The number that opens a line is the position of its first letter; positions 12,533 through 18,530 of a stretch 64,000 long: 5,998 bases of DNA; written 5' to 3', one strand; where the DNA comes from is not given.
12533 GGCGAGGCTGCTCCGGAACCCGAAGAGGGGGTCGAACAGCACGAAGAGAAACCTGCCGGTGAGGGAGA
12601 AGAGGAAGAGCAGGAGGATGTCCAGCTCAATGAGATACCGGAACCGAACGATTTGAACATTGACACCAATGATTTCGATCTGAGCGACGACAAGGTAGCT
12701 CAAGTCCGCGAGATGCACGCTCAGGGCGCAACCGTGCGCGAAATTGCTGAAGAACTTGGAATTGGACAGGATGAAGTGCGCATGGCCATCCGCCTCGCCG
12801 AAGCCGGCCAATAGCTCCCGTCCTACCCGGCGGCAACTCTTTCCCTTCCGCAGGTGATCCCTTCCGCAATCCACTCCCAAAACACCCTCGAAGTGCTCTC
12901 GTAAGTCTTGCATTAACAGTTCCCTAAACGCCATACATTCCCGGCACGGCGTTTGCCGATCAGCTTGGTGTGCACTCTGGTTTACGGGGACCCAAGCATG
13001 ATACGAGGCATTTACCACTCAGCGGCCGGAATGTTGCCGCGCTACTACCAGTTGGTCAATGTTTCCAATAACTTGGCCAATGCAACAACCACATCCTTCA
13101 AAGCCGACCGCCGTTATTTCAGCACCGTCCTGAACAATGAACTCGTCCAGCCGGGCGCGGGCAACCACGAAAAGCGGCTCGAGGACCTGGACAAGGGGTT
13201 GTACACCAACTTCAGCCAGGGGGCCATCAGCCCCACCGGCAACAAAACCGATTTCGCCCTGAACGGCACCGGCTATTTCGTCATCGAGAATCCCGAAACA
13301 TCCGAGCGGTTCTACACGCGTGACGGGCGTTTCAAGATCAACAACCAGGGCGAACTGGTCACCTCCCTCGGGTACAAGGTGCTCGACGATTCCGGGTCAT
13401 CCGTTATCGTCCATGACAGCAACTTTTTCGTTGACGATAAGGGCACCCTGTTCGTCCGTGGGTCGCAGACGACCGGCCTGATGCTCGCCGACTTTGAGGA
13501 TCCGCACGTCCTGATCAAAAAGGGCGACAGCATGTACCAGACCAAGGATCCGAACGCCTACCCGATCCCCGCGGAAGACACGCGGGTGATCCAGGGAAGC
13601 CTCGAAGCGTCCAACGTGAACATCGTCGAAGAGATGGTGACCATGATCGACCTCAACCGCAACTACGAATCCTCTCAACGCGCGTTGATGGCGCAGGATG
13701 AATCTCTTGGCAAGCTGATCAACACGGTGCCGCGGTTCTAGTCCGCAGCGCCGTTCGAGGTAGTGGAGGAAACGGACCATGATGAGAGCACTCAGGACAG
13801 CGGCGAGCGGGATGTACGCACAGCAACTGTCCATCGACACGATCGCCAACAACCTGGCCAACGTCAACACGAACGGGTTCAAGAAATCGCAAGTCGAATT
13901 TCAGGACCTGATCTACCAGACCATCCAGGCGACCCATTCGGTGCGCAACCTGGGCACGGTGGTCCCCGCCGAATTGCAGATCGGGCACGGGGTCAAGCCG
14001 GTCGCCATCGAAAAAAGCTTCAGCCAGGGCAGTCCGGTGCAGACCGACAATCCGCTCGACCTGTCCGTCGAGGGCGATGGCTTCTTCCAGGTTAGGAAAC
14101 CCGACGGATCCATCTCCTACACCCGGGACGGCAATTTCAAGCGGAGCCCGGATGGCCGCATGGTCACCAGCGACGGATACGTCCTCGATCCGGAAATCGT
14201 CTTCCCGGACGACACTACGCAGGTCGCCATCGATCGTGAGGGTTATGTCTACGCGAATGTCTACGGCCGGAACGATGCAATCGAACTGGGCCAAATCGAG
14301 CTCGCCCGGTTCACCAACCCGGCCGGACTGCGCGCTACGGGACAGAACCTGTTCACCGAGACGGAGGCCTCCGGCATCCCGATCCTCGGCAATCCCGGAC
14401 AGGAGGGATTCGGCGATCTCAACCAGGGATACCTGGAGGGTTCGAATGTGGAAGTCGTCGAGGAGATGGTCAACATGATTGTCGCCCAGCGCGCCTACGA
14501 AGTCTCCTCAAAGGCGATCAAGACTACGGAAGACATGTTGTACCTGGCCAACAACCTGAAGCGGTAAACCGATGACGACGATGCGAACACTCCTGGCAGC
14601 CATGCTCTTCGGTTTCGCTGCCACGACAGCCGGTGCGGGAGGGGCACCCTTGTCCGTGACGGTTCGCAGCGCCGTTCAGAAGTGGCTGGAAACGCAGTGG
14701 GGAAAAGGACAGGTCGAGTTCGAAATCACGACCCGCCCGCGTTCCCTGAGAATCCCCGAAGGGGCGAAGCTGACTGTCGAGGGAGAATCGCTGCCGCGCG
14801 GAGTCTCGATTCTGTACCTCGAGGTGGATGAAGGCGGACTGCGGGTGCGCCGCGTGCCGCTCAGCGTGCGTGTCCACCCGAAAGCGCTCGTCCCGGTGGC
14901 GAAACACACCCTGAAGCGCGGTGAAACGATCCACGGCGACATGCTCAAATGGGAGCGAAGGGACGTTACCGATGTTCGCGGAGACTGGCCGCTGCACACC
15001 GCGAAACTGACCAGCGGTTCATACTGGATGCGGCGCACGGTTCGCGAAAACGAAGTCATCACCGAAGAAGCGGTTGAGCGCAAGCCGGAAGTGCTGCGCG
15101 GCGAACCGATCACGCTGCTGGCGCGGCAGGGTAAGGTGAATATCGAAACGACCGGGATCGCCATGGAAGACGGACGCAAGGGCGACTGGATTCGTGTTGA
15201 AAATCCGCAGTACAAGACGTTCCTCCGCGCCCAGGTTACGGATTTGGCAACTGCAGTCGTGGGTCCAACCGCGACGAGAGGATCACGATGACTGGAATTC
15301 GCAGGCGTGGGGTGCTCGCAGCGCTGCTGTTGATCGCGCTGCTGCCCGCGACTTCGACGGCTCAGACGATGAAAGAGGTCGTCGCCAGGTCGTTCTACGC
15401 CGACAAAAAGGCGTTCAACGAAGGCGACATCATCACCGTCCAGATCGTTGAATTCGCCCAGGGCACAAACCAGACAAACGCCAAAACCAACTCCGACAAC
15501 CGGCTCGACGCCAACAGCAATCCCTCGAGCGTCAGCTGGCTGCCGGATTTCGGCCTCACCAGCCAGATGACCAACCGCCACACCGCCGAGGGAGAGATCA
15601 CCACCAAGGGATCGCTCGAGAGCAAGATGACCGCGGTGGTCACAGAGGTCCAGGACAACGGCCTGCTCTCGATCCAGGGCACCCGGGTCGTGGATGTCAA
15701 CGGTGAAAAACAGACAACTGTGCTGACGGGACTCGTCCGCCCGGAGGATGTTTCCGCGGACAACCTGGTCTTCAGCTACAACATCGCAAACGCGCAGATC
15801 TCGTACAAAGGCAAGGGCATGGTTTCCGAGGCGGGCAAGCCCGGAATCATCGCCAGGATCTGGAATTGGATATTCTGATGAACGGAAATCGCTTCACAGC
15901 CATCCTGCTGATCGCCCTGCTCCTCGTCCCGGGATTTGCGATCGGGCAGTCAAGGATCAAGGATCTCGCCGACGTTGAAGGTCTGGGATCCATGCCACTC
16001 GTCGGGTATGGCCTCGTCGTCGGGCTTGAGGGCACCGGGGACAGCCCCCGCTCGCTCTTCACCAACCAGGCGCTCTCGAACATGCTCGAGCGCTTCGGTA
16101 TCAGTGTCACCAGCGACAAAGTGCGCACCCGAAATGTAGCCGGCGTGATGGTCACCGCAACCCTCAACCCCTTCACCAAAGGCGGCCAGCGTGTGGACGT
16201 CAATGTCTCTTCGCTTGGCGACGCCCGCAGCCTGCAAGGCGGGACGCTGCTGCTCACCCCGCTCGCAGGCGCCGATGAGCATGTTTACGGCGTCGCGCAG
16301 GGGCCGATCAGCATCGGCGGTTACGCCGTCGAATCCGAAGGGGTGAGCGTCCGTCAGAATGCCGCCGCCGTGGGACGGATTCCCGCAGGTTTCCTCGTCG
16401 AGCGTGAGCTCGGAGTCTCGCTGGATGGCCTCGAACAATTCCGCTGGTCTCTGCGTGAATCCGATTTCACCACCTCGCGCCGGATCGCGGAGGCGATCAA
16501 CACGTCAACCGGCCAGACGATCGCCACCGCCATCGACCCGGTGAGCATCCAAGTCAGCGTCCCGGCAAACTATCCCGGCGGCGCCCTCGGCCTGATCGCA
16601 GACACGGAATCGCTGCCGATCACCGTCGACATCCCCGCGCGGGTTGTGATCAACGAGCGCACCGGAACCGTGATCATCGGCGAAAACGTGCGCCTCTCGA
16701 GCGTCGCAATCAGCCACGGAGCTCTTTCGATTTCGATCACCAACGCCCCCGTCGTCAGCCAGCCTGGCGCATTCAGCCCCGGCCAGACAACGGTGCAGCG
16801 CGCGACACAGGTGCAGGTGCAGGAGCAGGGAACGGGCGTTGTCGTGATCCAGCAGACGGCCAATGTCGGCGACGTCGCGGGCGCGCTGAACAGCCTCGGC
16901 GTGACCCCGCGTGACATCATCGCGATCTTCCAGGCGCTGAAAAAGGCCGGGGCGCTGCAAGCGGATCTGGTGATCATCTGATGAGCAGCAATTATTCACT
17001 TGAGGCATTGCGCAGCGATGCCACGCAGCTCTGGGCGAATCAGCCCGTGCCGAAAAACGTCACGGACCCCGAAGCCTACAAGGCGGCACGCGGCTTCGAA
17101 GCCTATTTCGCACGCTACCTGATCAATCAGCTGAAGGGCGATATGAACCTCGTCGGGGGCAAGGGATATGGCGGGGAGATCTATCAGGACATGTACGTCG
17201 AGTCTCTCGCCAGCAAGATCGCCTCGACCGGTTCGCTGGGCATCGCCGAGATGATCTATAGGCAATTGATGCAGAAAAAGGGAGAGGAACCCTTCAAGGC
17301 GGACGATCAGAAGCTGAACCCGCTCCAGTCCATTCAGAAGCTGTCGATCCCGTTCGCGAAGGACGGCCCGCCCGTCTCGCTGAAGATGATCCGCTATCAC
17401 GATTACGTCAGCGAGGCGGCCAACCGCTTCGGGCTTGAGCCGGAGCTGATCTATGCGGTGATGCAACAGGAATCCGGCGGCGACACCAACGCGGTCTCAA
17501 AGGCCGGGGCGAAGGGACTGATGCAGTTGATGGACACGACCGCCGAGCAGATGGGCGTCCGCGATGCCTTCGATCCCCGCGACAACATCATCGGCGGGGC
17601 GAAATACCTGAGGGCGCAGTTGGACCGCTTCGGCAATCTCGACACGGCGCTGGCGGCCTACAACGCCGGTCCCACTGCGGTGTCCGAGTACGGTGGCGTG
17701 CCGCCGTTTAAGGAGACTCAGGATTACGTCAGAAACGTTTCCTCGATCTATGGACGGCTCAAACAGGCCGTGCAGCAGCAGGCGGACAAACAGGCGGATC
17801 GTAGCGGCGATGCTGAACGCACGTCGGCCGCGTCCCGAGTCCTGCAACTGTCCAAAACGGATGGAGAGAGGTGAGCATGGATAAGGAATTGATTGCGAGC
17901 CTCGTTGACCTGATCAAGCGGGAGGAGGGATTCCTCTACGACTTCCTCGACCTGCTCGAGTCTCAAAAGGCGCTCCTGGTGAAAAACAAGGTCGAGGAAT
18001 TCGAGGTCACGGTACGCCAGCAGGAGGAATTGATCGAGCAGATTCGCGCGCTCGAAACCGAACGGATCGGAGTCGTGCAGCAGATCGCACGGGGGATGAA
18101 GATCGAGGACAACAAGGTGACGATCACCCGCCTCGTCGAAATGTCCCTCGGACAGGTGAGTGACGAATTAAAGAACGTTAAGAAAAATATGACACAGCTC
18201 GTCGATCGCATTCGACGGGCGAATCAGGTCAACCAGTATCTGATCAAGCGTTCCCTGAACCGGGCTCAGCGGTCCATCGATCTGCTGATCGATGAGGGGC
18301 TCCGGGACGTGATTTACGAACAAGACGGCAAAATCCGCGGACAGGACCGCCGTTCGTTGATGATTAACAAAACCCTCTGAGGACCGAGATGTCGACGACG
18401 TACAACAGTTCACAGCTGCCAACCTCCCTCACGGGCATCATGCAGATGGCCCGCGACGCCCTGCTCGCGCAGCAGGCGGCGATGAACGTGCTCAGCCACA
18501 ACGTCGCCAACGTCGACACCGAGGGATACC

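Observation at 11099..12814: Secreted/bitopic protein ending in a sigma-70 region-4-like HTH, encoded right after fliA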

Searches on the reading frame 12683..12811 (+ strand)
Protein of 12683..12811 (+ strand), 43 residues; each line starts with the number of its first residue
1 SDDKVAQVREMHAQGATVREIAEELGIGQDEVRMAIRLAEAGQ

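Call 70: find_related_loci(query=A8, collection=metagenome_contigs, flank=9000)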
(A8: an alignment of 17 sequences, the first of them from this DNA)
Query A8 (43 aa) in metagenome_contigs; peptide patterns used: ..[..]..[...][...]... (x = any residue, [..] = any of these).
288 stretches matched a pattern; 9 encode a relative of the query (tblastn E <= 1e-3); 9 distinct loci.
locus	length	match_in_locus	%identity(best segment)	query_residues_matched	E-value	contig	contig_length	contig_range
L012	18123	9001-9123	73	1-41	1e-16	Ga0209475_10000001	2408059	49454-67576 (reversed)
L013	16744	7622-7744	68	1-41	1e-14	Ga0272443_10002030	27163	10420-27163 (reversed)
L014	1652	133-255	54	1-41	2e-12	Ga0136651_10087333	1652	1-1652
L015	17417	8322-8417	63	7-38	3e-10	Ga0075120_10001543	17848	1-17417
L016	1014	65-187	41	2-42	2e-7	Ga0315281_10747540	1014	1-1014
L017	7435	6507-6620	39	1-38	3e-7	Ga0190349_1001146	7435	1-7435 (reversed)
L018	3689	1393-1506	39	1-38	3e-7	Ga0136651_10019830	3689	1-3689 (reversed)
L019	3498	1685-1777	52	2-32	1e-6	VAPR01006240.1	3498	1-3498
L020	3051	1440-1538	42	7-39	1e-5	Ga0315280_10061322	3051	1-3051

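Call 78: search_solved_structures(query=A8, max_evalue=5)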
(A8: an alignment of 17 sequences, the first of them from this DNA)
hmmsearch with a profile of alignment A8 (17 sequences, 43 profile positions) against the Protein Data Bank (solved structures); distinct sequences matched with E-value up to 5: 50.
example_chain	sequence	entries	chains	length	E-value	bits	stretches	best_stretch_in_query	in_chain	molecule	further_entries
8vd6_A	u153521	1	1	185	4.6e-20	73.6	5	3-33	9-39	CAP REPEAT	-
2lvs_A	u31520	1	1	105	1.7e-06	30.2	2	3-26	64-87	Putative uncharacterized protein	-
7osu_A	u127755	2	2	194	0.00017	23.8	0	2-21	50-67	sTIM11noCys-SB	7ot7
6yqy_A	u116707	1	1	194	0.00058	22.1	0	2-17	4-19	de novo designed TIM barrel sTIM11noCys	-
7a8s_A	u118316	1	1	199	0.00065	22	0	2-17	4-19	sTIM11_h3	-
5bvl_A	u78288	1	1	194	0.0022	20.3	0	2-17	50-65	designed TIM barrel sTIM11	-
8r8n_A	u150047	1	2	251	0.0026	20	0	2-21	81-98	HalluTIM2-2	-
8r8o_A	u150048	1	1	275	0.0033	19.7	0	2-21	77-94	HalluTIM3-1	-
8b16_E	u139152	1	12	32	0.0075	18.5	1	9-26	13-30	CC-Pent2-I17Q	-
7eqe_A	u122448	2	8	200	0.012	17.9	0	17-27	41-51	TetR/AcrR family transcriptional regulator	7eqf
6qxz_A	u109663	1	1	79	0.012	17.9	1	19-31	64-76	Histone-lysine N-methyltransferase ASHH2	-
2l7p_A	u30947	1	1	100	0.017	17.4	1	19-31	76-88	Histone-lysine N-methyltransferase ASHH2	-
7bas_A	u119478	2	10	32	0.024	16.9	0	16-26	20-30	CC-Type2-(TgLaId)4-W19BrPhe. | CC-Type2-(TgLaId)4-W19BrPhe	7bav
8b15_A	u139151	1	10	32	0.028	16.7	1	7-26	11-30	CC-Pent2-I10Q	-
5cy1_A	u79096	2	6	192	0.031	16.6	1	8-27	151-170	Transposon Tn3 resolvase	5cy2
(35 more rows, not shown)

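Call 79: search_solved_structures(query=A8, max_evalue=0.00001, show_alignments=2)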
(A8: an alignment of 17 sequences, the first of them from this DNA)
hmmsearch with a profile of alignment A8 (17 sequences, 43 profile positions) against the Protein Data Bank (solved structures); distinct sequences matched with E-value up to 0.00001: 2.
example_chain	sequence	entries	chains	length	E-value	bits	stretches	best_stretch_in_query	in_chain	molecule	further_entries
8vd6_A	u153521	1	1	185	4.6e-20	73.6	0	3-33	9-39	CAP REPEAT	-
2lvs_A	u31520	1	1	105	1.7e-06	30.2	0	3-26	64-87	Putative uncharacterized protein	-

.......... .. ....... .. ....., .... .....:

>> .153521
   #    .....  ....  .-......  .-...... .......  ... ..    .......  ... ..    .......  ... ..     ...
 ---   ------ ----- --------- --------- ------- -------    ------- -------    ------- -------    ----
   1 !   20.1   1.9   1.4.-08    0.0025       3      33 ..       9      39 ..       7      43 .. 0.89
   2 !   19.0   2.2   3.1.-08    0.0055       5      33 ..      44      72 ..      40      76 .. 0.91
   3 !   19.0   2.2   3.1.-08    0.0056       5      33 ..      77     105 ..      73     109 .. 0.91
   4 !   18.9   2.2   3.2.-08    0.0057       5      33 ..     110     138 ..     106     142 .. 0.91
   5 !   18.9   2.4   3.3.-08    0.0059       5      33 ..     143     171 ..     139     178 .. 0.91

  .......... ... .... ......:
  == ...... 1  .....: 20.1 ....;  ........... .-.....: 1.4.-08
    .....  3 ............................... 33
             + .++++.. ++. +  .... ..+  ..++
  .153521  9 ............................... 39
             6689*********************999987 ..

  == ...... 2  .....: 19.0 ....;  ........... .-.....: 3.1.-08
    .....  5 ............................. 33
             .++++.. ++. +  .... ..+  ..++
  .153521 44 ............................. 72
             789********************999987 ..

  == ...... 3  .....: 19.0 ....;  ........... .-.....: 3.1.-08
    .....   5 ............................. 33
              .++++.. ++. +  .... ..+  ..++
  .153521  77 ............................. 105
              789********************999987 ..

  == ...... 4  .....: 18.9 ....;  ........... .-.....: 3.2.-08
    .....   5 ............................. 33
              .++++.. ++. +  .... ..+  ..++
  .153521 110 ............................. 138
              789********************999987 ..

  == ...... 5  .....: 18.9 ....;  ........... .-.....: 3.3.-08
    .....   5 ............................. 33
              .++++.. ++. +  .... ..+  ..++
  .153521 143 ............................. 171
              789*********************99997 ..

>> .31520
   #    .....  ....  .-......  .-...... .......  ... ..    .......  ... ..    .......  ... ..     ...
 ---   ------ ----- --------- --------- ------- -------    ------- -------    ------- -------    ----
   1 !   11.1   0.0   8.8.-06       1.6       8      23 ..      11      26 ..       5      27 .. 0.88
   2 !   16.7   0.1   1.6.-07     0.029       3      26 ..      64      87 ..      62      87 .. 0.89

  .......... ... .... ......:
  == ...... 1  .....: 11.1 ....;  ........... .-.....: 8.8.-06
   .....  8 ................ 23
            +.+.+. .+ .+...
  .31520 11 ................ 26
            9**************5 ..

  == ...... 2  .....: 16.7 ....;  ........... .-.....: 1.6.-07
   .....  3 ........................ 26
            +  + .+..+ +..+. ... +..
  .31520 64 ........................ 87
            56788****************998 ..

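Call 90: search_dna_similar(query=window:12683-12811:+, collection=plasmids, mode=protein, max_evalue=1, max_rows=25)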
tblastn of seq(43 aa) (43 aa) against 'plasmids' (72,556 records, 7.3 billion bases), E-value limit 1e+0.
Records with a match: 21; places in all: 24; records where one place covers at least 80% of the query: 9.
Best place of each record, by identity: <60% 21.
By first word of the organism name: Acidithiobacillus 4; Clostridium 3; Streptomyces 2; Sphingobium 2; Sphingomonas 2; Ruegeria 1; Spirosoma 1; Nocardia 1; Deinococcus 1; Kitasatospora 1; and 3 more.
By predicted mobility (MOB-suite, as given by PLSDB): non-mobilizable 10; mobilizable 7; conjugative 4.
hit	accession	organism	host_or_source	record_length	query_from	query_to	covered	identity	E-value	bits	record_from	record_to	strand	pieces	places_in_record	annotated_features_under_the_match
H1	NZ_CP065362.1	Ruegeria sp. SCSIO 43209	Galaxea fascicularis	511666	7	37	72%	54.8%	6e-1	33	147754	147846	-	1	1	recombinase family protein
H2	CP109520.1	Streptomyces anulatus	-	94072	7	43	86%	45.9%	3e-2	36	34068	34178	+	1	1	WhiB family transcriptional regulator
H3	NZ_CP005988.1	Acidithiobacillus caldus ATCC 51756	-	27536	1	34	79%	47.1%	6e-1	33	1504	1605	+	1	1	DNA-primase RepB domain-containing protein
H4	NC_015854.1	Acidithiobacillus caldus SM-1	-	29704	1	34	79%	47.1%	6e-1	33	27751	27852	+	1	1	DNA-primase RepB domain-containing protein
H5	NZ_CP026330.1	Acidithiobacillus caldus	pure culture,spring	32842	1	34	79%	47.1%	6e-1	33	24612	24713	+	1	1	DNA-primase RepB domain-containing protein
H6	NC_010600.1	Acidithiobacillus caldus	-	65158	1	34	79%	47.1%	6e-1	33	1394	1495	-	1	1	DNA-primase RepB domain-containing protein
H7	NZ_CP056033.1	Spirosoma sp. KUDC1026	Campeiostachys tsukushiensis,cell ...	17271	1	42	98%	38.1%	4e-1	33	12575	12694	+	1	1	helix-turn-helix domain-containing protein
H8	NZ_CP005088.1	Sphingobium sp. TKS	-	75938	3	41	91%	38.5%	2e-1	34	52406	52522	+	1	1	istA: IS21 family transposase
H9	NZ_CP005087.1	Sphingobium sp. TKS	-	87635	3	41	91%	38.5%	2e-1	34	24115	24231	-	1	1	istA: IS21 family transposase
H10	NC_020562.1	Sphingomonas sp. MM-1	-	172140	3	41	91%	38.5%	2e-1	34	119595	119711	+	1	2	istA: IS21 family transposase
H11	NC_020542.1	Sphingomonas sp. MM-1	-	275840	3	41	91%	38.5%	2e-1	34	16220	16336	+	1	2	istA: IS21 family transposase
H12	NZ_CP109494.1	Streptomyces sp. NBC_01435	-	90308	1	37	86%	40.5%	7e-2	35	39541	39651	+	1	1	helix-turn-helix domain-containing protein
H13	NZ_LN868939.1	Nocardia farcinica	not known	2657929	3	36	79%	44.1%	6e-1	33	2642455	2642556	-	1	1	none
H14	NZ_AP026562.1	Deinococcus aetherius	-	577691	4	38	81%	42.9%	7e-1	32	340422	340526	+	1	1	ISL3 family transposase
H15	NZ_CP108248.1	Kitasatospora sp. NBC_00070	-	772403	6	36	72%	46.9%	4e-1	33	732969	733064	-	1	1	none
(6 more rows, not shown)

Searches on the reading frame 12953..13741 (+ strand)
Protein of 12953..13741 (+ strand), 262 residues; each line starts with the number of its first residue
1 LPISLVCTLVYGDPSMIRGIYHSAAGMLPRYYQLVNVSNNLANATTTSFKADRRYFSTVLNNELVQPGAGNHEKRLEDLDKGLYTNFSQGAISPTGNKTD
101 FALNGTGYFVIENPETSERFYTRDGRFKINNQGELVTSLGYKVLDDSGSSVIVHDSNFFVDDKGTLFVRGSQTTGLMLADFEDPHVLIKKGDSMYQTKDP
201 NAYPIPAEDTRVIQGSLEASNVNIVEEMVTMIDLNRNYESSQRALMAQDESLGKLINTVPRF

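Call 3: search_protein_families(library=pfam, proteins=[window:12953-13741:+], max_evalue=1)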
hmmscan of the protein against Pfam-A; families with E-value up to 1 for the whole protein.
window:12953-13741:+ (262 aa): 2 families
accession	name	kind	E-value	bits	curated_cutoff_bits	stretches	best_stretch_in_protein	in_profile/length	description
PF06429.18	Flg_bbr_C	-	1.3e-15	57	23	1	214-257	2-45/46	Flagellar basal body rod FlgEFG protein C-terminal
PF22692.1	LlgE_F_G_D1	-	3.6e-13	49.9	27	1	102-150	1-44/64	Flagellar hook protein FlgE/F/G D1 domain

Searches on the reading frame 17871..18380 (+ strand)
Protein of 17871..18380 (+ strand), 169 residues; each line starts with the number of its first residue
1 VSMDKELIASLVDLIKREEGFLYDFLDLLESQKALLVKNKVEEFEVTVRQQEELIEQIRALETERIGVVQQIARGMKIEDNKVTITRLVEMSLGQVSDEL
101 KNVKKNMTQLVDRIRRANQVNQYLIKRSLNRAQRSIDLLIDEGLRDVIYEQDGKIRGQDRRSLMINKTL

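Call 64: search_protein_families(library=pfam, proteins=[window:17871-18380:+], max_evalue=0.001)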
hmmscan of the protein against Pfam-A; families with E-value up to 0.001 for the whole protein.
window:17871-18380:+ (169 aa): 1 family
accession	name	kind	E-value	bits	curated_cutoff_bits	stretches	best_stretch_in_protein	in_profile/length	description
PF05130.17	FlgN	-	3.4e-22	79.9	30.5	1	3-155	1-145/147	FlgN protein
